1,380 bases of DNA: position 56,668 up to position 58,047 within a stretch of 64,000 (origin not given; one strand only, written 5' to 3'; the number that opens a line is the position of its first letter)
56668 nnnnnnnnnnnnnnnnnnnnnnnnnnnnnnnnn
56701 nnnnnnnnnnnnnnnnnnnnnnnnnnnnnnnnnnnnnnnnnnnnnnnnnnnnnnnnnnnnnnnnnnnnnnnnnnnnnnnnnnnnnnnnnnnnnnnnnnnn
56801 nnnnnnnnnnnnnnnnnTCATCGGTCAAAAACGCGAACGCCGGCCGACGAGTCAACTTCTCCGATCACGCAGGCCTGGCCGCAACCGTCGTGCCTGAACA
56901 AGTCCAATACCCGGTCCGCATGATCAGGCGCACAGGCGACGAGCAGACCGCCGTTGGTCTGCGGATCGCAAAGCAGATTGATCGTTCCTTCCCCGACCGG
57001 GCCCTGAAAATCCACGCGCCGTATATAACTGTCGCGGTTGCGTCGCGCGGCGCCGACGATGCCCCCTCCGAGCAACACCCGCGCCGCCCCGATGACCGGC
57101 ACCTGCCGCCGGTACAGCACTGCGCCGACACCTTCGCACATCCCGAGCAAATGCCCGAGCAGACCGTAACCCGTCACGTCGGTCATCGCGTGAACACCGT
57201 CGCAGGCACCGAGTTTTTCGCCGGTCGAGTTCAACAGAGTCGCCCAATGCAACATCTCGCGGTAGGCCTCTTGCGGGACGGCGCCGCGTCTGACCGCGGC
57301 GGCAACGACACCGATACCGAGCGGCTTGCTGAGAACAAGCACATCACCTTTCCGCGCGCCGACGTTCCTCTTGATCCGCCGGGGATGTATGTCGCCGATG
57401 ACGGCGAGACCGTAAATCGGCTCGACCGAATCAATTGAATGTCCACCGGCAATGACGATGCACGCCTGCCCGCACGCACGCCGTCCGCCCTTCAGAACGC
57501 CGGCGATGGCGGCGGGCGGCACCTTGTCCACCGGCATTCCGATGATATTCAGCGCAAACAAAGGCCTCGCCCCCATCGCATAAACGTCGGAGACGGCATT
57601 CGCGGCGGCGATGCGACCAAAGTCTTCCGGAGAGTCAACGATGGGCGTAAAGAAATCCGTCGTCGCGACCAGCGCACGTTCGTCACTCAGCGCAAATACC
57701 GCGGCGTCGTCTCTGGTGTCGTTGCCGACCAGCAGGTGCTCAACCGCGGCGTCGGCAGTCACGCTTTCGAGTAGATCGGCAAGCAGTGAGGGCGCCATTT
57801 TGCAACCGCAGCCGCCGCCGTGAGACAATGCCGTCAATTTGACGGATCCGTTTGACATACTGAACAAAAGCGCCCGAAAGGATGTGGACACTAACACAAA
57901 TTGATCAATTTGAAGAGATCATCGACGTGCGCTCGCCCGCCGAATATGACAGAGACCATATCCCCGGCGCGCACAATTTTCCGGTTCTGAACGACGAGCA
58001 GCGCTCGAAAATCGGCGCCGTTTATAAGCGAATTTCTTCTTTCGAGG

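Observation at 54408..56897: Dam-like R-M module bracketed by duplicated selD 3'-end sequences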

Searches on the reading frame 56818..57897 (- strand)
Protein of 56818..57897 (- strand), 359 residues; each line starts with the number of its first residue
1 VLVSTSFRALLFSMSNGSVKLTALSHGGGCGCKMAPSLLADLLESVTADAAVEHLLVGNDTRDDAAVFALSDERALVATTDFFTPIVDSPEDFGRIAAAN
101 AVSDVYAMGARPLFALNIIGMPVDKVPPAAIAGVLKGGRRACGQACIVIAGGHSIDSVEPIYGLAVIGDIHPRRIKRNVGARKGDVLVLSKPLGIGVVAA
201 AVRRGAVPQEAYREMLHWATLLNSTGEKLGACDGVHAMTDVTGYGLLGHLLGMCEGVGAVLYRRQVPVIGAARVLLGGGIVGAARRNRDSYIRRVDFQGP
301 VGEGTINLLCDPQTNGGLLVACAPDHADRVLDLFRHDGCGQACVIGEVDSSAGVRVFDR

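Call 7: search_protein_families(library=pfam, proteins=[window:56818-57897:-], max_evalue=0.01)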
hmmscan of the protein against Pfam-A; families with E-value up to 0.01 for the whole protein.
window:56818-57897:- (359 aa): 2 families
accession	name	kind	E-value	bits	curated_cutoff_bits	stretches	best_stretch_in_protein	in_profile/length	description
PF00586.29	AIRS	-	3e-26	92.5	24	1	63-168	2-110/112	AIR synthase related protein, N-terminal domain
PF02769.27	AIRS_C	-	4.1e-19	69.7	23.1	1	182-357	1-154/156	AIR synthase related protein, C-terminal domain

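Call 8: find_related_loci(query=window:56818-57897:-, collection=genome_contigs, flank=6000)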
Query window:56818-57897:- (359 aa) in genome_contigs; peptide patterns used: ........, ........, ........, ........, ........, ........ (x = any residue, [..] = any of these).
600 stretches matched a pattern (row limit reached: there are more); 597 encode a relative of the query (tblastn E <= 1e-3); the best 80 are kept; 80 distinct loci.
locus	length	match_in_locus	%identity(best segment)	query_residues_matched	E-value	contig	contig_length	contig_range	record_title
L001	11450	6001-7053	52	12-358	4e-110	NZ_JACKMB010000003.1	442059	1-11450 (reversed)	MAG: Thauera sp. isolate HK-STAS-PROT-107 HK-STAS-PROT-107_3, whole genome shotgun sequence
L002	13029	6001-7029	50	15-354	5e-108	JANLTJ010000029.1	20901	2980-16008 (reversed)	MAG: Betaproteobacteria bacterium isolate OTE_25_metabat_186 OTE_25_k141_1750670, whole genome shotgun sequence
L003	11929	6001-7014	54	18-352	1e-107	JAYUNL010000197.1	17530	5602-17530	MAG: Rhodocyclaceae bacterium isolate GFS_982 GFS_982_196, whole genome shotgun sequence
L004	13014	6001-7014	53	18-352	1e-107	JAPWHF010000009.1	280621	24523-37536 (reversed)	Zoogloeaceae bacterium G21618-S1 NODE_9_length_280621_cov_36.0249, whole genome shotgun sequence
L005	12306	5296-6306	52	19-352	6e-107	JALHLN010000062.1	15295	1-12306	MAG: Burkholderiales bacterium isolate Bin_20_2 c_000000015157, whole genome shotgun sequence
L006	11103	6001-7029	54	18-356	4e-107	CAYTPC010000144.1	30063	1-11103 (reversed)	MAG TPA_asm: uncultured Burkholderiaceae bacterium isolate SRP098377_co2_2 genome assembly, contig: k141_3070554, whole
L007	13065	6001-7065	52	3-350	3e-107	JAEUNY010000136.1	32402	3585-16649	MAG: Zoogloeaceae bacterium isolate new MAG-185 k141_2676628, whole genome shotgun sequence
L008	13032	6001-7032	51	12-350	9e-107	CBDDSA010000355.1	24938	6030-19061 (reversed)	uncultured bacterium isolate s14_89 genome assembly, contig: k141_1175286, whole genome shotgun sequence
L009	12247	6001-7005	53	19-350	3e-106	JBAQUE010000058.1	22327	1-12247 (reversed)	MAG: Rugosibacter sp. isolate MFD12006_ilm_asm_bin43 k127_98715, whole genome shotgun sequence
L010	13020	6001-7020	52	20-356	7e-106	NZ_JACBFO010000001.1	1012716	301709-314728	Azonexus sp. R2A61 strain R2A-61 NODE_1_length_1012716_cov_16.379630, whole genome shotgun sequence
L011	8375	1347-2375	50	19-357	4e-106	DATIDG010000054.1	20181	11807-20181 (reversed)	MAG TPA_asm: Burkholderiales bacterium isolate SMAG_U16337 k141_77760, whole genome shotgun sequence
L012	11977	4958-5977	53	7-346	8e-106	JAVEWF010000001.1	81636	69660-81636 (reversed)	MAG: Rhodocyclaceae bacterium isolate BF4_139 NODE_814_length_81636_cov_12.854077_Biofilm4, whole genome shotgun sequenc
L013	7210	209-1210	51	18-352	1e-105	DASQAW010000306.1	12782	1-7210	MAG TPA_asm: Burkholderiales bacterium isolate SMAG_U11655 k141_316919, whole genome shotgun sequence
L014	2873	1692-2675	52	18-346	4e-109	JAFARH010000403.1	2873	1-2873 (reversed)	MAG: Betaproteobacteria bacterium isolate CP_BM_ER_R7_3 BM_ER_R7_k147_989185, whole genome shotgun sequence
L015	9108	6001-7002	51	18-352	2e-105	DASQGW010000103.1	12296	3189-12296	MAG TPA_asm: Burkholderiales bacterium isolate SMAG_U11817 k141_64036, whole genome shotgun sequence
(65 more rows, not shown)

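Call 9: find_encoding_contigs(protein=window:56818-57897:-, flank=8000, max_places=10)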
Protein window:56818-57897:- (359 aa): no gene with exactly this product is on record in the collection.

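Call 17: find_homologous_proteins(query=window:56818-57897:-, max_evalue=1e-50)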
Query window:56818-57897:- (359 aa): 7915 proteins with E <= 1e-50 among 8000 candidates; the best 120 are listed.
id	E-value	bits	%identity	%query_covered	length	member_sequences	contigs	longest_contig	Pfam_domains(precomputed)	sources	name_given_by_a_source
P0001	1.3e-224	763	100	96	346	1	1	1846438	PF00586.30,PF02769.28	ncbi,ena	-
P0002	2.2e-154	532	73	96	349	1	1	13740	PF00586.30,PF02769.28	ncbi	-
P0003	3.2e-152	525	71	96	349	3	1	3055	PF00586.30,PF02769.28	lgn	-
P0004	5.8e-152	524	72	96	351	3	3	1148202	PF00586.30,PF02769.28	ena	-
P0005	5.9e-148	511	69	96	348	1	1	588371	PF00586.30,PF02769.28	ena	-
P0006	9.5e-147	507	72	96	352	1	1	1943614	PF00586.30,PF02769.28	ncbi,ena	-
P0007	3.6e-146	505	65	96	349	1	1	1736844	PF00586.30,PF02769.28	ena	-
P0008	4.2e-142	492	65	96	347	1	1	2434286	PF00586.30,PF02769.28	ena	-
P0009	1.6e-141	490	67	96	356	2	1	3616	PF00586.30,PF02769.28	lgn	-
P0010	3.3e-139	482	68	96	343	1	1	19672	PF00586.30,PF02769.28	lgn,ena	-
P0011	4.4e-136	472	63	96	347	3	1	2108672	PF00586.30,PF02769.28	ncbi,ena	-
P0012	1.1e-134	467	65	94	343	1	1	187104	PF00586.30,PF02769.28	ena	-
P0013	3.8e-133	462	64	94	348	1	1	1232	PF00586.30,PF02769.28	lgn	-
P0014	2.5e-130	453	68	90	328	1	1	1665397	PF00586.30,PF02769.28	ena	-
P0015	1.2e-129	451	65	96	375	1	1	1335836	PF00586.30,PF02769.28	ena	-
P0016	4.4e-115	403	57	94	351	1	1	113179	PF00586.30,PF02769.28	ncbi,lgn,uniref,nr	ncbi:selenide, water dikinase SelD [Dokdonella sp.]|uniref:selenide, water dikinase SelD n=1 Tax=Dok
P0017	5.5e-114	399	56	96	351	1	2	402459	PF00586.30,PF02769.28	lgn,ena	-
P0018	6.1e-114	399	56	94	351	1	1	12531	PF00586.30,PF02769.28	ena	-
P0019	1.5e-113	398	57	94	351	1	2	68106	PF00586.30,PF02769.28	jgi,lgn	jgi:selenide,water dikinase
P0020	1.2e-112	395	56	95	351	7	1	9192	PF00586.30,PF02769.28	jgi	jgi:selenide, water dikinase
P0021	3.6e-112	393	56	95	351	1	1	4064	PF00586.30,PF02769.28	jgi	jgi:selenide,water dikinase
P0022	3.6e-112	393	56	94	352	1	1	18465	PF00586.30,PF02769.28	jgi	jgi:selenide,water dikinase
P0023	6.4e-112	392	56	94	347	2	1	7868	PF00586.30,PF02769.28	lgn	-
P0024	6.5e-112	392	57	93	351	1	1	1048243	PF00586.30,PF02769.28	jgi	jgi:selenide,water dikinase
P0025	1.6e-111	391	55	94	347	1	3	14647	PF00586.30,PF02769.28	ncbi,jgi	jgi:selenide,water dikinase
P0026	1.7e-111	391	55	92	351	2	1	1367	PF00586.30,PF02769.28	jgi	jgi:selenide,water dikinase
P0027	2.0e-111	391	55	94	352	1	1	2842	PF00586.30,PF02769.28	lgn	-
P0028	2.3e-111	390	55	96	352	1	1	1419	PF00586.30,PF02769.28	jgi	-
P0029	2.6e-111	390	57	91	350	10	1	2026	PF00586.30,PF02769.28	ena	-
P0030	3.0e-111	390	56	96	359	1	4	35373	PF00586.30,PF02769.28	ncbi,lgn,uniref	ncbi:selenide, water dikinase SelD [Stenotrophomonas maltophilia]|uniref:selenide, water dikinase Se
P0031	3.3e-111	390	56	96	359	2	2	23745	PF00586.30,PF02769.28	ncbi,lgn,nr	ncbi:MAG TPA: selenide, water dikinase SelD [Stenotrophomonas sp.]|nr:selenide, water dikinase SelD 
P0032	3.3e-111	390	56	96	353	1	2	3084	PF00586.30,PF02769.28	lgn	-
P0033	3.5e-111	390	56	93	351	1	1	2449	PF00586.30,PF02769.28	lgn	-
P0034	6.3e-111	389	54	97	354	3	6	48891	PF00586.30,PF02769.28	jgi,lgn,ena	-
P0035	7.5e-111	389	56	96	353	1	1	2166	PF00586.30,PF02769.28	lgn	-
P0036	9.6e-111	388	56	95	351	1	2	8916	PF00586.30,PF02769.28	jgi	jgi:selenide, water dikinase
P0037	1.1e-110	388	57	96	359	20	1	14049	PF00586.30,PF02769.28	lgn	-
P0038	1.1e-110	388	58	92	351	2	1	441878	PF00586.30,PF02769.28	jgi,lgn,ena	-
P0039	1.2e-110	388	58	92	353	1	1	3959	PF00586.30,PF02769.28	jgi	jgi:selenide, water dikinase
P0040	1.2e-110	388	55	94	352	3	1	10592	PF00586.30,PF02769.28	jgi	jgi:selenide,water dikinase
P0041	1.4e-110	388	56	96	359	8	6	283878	PF00586.30,PF02769.28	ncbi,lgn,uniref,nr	ncbi:selenide, water dikinase SelD [Stenotrophomonas maltophilia]|uniref:Selenide, water dikinase n=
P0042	1.8e-110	388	57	93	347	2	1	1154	PF00586.30,PF02769.28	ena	-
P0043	2.3e-110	387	55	96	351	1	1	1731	PF00586.30,PF02769.28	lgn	-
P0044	2.5e-110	387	58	92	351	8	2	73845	PF00586.30,PF02769.28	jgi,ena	-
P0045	2.6e-110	387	57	93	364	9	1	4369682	PF00586.30,PF02769.28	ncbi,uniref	ncbi:selenide, water dikinase SelD [[Pseudomonas] boreopolis]|uniref:selenide, water dikinase SelD n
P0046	2.6e-110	387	55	95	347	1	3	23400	PF00586.30,PF02769.28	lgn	-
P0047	2.9e-110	387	54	92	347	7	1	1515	PF00586.30,PF02769.28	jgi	-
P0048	3.0e-110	387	57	94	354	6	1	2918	PF00586.30,PF02769.28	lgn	-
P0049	3.5e-110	387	59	94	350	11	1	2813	PF00586.30,PF02769.28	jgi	-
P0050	3.6e-110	387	57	94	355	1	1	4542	PF00586.30,PF02769.28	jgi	jgi:selenide, water dikinase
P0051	3.6e-110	387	56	93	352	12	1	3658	PF00586.30,PF02769.28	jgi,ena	-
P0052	3.9e-110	386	55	93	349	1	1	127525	PF00586.30,PF02769.28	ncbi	ncbi:MAG: selenide, water dikinase SelD [Steroidobacteraceae bacterium]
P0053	4.3e-110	386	55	94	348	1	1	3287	PF00586.30,PF02769.28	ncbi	-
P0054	4.5e-110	386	55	96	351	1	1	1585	PF00586.30,PF02769.28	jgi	jgi:selenide, water dikinase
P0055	4.6e-110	386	53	93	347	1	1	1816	PF00586.30,PF02769.28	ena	-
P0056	5.6e-110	386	54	92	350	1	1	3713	PF00586.30,PF02769.28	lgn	-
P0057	5.8e-110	386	56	94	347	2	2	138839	PF00586.30,PF02769.28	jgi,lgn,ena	-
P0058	5.8e-110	386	55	94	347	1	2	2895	PF00586.30,PF02769.28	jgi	jgi:selenide,water dikinase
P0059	6.2e-110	386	56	96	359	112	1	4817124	PF00586.30,PF02769.28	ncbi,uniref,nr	ncbi:selenide, water dikinase SelD [Stenotrophomonas maltophilia]|uniref:selenide, water dikinase Se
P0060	6.3e-110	386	56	94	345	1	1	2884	PF00586.30,PF02769.28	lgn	-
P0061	6.5e-110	386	54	94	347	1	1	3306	PF00586.30,PF02769.28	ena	-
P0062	6.8e-110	386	56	94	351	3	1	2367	PF00586.30,PF02769.28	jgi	jgi:selenide, water dikinase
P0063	7.6e-110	385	56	93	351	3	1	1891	PF00586.30,PF02769.28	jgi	jgi:selenide,water dikinase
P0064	7.9e-110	385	57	94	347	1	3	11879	PF00586.30,PF02769.28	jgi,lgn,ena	-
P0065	8.0e-110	385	58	92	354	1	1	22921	PF00586.30,PF02769.28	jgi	jgi:selenide, water dikinase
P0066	8.1e-110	385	54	93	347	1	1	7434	PF00586.30,PF02769.28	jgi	jgi:selenide,water dikinase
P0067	8.1e-110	385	54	92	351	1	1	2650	PF00586.30,PF02769.28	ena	-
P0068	8.7e-110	385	55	96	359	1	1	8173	PF00586.30,PF02769.28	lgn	-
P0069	9.4e-110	385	56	92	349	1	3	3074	PF00586.30,PF02769.28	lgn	-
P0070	9.6e-110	385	53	93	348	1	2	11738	PF00586.30,PF02769.28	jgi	jgi:selenide, water dikinase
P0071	9.9e-110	385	55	95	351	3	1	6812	PF00586.30,PF02769.28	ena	-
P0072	1.1e-109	385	56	96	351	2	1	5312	PF00586.30,PF02769.28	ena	-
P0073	1.1e-109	385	55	94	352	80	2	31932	PF00586.30,PF02769.28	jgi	jgi:selenide,water dikinase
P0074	1.2e-109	385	56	96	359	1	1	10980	PF00586.30,PF02769.28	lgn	-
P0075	1.3e-109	385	54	92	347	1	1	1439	PF00586.30,PF02769.28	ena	-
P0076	1.4e-109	385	56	92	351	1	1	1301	PF00586.30,PF02769.28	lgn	-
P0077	1.4e-109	385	56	96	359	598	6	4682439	PF00586.30,PF02769.28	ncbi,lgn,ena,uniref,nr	ncbi:selenide, water dikinase SelD [Stenotrophomonas maltophilia]|uniref:selenide, water dikinase Se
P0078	1.6e-109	384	56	94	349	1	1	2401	PF00586.30,PF02769.28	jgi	jgi:selenide,water dikinase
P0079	1.7e-109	384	55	95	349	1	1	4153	PF00586.30,PF02769.28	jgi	jgi:selenide,water dikinase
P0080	1.7e-109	384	56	96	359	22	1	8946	PF00586.30,PF02769.28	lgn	-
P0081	1.8e-109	384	56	95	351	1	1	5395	PF00586.30,PF02769.28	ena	-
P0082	1.8e-109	384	55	95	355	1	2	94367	PF00586.30,PF02769.28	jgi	-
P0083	1.9e-109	384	57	92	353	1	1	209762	PF00586.30,PF02769.28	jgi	jgi:selenide,water dikinase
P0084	2.0e-109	384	56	96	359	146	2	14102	PF00586.30,PF02769.28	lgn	-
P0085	2.0e-109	384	58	92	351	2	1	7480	PF00586.30,PF02769.28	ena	-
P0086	2.0e-109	384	54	94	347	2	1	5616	PF00586.30,PF02769.28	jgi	-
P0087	2.1e-109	384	56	92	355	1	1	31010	PF00586.30,PF02769.28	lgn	-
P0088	2.1e-109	384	55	94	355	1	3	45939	PF00586.30,PF02769.28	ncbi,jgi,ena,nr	ncbi:MAG TPA: selenide, water dikinase SelD [Steroidobacteraceae bacterium]|nr:selenide, water dikin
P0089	2.2e-109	384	53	92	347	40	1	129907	PF00586.30,PF02769.28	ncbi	-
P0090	2.2e-109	384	55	96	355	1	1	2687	PF00586.30,PF02769.28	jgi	jgi:selenide,water dikinase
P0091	2.4e-109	384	55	99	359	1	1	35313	PF00586.30,PF02769.28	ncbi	ncbi:TPA: selenide, water dikinase SelD [Stenotrophomonas maltophilia]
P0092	2.4e-109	384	54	99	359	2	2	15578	PF00586.30,PF02769.28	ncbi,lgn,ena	-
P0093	2.5e-109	384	54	99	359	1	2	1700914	PF00586.30,PF02769.28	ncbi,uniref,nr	ncbi:selenide, water dikinase SelD [Stenotrophomonas maltophilia]|uniref:selenide, water dikinase Se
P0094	2.5e-109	384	54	92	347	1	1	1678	PF00586.30,PF02769.28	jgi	jgi:selenide,water dikinase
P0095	2.6e-109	384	56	92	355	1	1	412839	PF00586.30,PF02769.28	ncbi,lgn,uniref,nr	ncbi:Selenide,water dikinase [Cupriavidus sp. U2]|uniref:selenide, water dikinase SelD n=1 Tax=Cupri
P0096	2.8e-109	384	55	94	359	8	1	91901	PF00586.30,PF02769.28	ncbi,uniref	ncbi:selenide, water dikinase SelD [Stenotrophomonas sp. AR029]|uniref:selenide, water dikinase SelD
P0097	2.9e-109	384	59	94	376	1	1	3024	PF00586.30,PF02769.28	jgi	jgi:selenide,water dikinase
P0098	2.9e-109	384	56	96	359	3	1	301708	PF00586.30,PF02769.28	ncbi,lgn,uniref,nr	ncbi:selenide, water dikinase SelD [Stenotrophomonas pavanii]|uniref:selenide, water dikinase SelD n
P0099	3.2e-109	383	55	96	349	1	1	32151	PF00586.30,PF02769.28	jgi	jgi:selenide,water dikinase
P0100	3.2e-109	383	54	94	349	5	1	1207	PF00586.30,PF02769.28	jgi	jgi:selenide,water dikinase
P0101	3.3e-109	383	57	91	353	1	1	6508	PF00586.30,PF02769.28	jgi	-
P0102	3.3e-109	383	54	93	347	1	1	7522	PF00586.30,PF02769.28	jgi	jgi:selenide,water dikinase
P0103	3.5e-109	383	54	96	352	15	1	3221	PF00586.30,PF02769.28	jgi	jgi:selenide, water dikinase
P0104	3.8e-109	383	53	92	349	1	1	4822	PF00586.30,PF02769.28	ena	-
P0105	3.8e-109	383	56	96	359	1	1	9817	PF00586.30,PF02769.28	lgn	-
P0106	4.4e-109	383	54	94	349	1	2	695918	PF00586.30,PF02769.28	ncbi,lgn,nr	ncbi:MAG: selenide, water dikinase SelD [Rhodocyclaceae bacterium]|nr:selenide, water dikinase SelD 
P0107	4.4e-109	383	53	93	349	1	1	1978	PF00586.30,PF02769.28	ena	-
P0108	4.6e-109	383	54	97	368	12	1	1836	PF00586.30,PF02769.28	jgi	jgi:selenide, water dikinase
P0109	4.6e-109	383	55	92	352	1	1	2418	PF00586.30,PF02769.28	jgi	jgi:selenide,water dikinase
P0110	4.9e-109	383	56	91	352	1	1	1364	PF00586.30,PF02769.28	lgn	-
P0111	5.1e-109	383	56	92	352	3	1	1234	PF00586.30,PF02769.28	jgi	jgi:selenide, water dikinase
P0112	5.2e-109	383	54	91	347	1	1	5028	PF00586.30,PF02769.28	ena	-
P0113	5.4e-109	383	55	94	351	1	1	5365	PF00586.30,PF02769.28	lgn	-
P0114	5.5e-109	383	53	92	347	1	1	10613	PF00586.30,PF02769.28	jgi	jgi:selenide, water dikinase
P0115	6.0e-109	383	55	95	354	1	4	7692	PF00586.30,PF02769.28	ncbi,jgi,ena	-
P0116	6.1e-109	383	53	95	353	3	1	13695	PF00586.30,PF02769.28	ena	-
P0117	6.1e-109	383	55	93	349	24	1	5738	PF00586.30,PF02769.28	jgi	-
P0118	6.2e-109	382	56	94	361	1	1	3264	PF00586.30,PF02769.28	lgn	-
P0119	6.9e-109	382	53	92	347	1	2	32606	PF00586.30,PF02769.28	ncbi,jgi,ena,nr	ncbi:MAG TPA: selenide, water dikinase SelD [Burkholderiales bacterium]|nr:selenide, water dikinase 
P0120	7.0e-109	382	54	92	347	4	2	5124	PF00586.30,PF02769.28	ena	-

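Call 19: find_encoding_contigs(protein=P0001, flank=10000, max_places=6)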
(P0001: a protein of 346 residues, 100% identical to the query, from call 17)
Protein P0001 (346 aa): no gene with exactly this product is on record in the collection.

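Call 20: find_encoding_contigs(protein=P0002, flank=8000, max_places=3)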
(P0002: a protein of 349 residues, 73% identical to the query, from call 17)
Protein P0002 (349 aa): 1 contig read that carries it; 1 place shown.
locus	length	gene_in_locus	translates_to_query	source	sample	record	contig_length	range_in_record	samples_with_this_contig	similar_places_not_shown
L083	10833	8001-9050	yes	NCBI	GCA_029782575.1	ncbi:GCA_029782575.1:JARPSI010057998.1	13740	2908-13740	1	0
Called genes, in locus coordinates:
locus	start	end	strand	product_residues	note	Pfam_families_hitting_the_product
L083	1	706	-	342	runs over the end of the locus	PF00762:Ferrochelatase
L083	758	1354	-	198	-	PF01844:HNH, PF13395:HNH_4 (weak), PF14279:HNH_5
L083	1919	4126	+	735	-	PF17764:PriA_3primeBD, PF00270:DEAD, PF04851:ResIII, PF13604:AAA_30 (weak), PF00271:Helicase_C (faint), PF18319:Zn_ribbon_PriA, PF18074:PriA_C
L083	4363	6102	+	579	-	PF03485:Arg_tRNA_synt_N, PF00750:tRNA-synt_1d, PF05746:DALR_1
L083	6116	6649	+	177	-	PF05036:SPOR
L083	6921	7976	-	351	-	PF00581:Rhodanese, PF26341:AAA_SelU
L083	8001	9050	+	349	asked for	PF00586:AIRS, PF02769:AIRS_C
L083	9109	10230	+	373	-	PF02445:NadA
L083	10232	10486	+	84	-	PF04380:BMFP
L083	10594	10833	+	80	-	?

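Call 21: find_encoding_contigs(protein=P0004, flank=8000, max_places=3)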
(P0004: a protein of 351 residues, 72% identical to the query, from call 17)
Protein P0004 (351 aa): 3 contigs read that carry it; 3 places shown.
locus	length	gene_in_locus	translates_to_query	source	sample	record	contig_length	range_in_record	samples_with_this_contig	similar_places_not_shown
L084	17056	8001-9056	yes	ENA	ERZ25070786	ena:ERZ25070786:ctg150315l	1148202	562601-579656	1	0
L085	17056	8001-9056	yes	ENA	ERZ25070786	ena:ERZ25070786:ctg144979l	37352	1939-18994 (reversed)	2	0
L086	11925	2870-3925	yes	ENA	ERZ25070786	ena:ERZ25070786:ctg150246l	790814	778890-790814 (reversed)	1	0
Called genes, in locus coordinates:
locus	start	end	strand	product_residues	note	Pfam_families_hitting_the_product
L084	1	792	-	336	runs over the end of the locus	PF00762:Ferrochelatase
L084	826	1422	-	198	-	PF01844:HNH, PF13395:HNH_4 (weak), PF14279:HNH_5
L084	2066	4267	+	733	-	PF17764:PriA_3primeBD, PF00270:DEAD, PF04851:ResIII, PF00271:Helicase_C (faint), PF18319:Zn_ribbon_PriA, PF18074:PriA_C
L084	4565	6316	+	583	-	PF03485:Arg_tRNA_synt_N, PF00750:tRNA-synt_1d, PF05746:DALR_1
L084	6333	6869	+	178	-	PF05036:SPOR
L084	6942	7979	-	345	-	PF00581:Rhodanese, PF26341:AAA_SelU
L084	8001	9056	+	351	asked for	PF00586:AIRS, PF02769:AIRS_C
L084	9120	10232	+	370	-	PF02445:NadA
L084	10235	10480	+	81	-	PF04380:BMFP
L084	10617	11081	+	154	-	-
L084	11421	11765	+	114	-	PF04014:MazE_antitoxin (weak)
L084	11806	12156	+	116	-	PF01850:PIN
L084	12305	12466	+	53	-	-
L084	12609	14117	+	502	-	PF13541:ChlI, PF00158:Sigma54_activat (faint), PF01078:Mg_chelatase, PF07728:AAA_5, PF00493:MCM (weak), PF13335:Mg_chelatase_C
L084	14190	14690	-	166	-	PF13442:Cytochrome_CBB3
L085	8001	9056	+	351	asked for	PF00586:AIRS, PF02769:AIRS_C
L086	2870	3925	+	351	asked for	PF00586:AIRS, PF02769:AIRS_C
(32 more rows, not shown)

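Call 22: find_encoding_contigs(protein=P0006, flank=8000, max_places=3)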
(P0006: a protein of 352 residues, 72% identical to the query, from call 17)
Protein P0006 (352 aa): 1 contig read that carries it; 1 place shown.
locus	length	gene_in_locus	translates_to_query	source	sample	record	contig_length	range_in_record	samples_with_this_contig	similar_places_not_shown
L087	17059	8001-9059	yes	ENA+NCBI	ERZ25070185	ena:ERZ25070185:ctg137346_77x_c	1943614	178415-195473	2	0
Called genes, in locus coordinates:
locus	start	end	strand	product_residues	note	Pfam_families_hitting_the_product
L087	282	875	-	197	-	PF01844:HNH, PF13395:HNH_4 (weak), PF14279:HNH_5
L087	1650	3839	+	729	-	PF17764:PriA_3primeBD, PF00270:DEAD, PF04851:ResIII, PF13604:AAA_30, PF18319:Zn_ribbon_PriA, PF00271:Helicase_C (weak), PF18074:PriA_C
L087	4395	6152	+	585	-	PF03485:Arg_tRNA_synt_N, PF00750:tRNA-synt_1d, PF05746:DALR_1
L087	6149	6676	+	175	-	PF05036:SPOR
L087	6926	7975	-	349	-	PF00581:Rhodanese, PF26341:AAA_SelU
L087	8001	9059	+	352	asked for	PF00586:AIRS, PF02769:AIRS_C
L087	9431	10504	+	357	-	PF02445:NadA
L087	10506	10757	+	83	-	PF04380:BMFP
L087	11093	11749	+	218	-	-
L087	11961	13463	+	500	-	PF13541:ChlI, PF00158:Sigma54_activat (faint), PF01078:Mg_chelatase, PF07728:AAA_5, PF00493:MCM (weak), PF13335:Mg_chelatase_C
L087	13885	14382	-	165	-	PF13442:Cytochrome_CBB3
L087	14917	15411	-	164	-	PF12694:cpYpsA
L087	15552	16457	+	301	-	PF00126:HTH_1, PF03466:LysR_substrate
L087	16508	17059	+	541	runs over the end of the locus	PF02142:MGS, PF01808:AICARFT_IMPCHas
